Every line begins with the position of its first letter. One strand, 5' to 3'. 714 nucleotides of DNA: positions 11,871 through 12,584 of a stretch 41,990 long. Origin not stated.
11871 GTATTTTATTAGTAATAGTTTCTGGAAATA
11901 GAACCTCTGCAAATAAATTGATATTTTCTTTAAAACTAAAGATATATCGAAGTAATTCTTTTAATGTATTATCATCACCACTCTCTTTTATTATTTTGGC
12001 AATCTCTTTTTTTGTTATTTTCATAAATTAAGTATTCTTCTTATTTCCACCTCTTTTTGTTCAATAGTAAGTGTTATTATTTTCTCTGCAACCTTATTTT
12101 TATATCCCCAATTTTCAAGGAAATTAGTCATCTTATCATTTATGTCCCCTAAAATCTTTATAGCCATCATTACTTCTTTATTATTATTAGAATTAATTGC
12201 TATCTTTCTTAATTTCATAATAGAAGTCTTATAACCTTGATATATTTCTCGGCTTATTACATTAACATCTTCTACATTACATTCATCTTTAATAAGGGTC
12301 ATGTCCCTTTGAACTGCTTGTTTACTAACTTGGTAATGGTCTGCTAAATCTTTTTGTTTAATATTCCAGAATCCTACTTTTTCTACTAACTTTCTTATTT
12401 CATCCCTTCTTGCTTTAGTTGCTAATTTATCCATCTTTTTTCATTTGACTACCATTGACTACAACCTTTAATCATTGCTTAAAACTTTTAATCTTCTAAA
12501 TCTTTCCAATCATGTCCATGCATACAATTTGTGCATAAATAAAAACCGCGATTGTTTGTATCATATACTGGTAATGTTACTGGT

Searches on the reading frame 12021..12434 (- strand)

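Call 36: search_protein_families(library=pfam, proteins=[window:12021-12434:-], max_evalue=0.01)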
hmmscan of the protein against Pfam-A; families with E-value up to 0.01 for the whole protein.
window:12021-12434:- (137 aa): 2 families
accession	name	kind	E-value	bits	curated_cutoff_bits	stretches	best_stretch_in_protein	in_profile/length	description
PF08279.18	HTH_11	-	0.00035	20.8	25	1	25-57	16-44/55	HTH domain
PF08220.18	HTH_DeoR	-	0.0014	18.8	21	1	9-48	1-38/57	DeoR-like helix-turn-helix domain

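Call 37: search_protein_families(library=phrogs, proteins=[window:12021-12434:-], max_evalue=0.001)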
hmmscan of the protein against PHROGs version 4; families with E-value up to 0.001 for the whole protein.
window:12021-12434:- (137 aa): 2 families
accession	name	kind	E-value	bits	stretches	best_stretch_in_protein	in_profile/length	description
phrog_15023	-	unknown function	2.8e-05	25.3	1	8-116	26-124/191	-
phrog_3148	-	DNA, RNA and nucleotide metabolism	0.00082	18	1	27-93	1163-1228/1424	RNA polymerase beta subunit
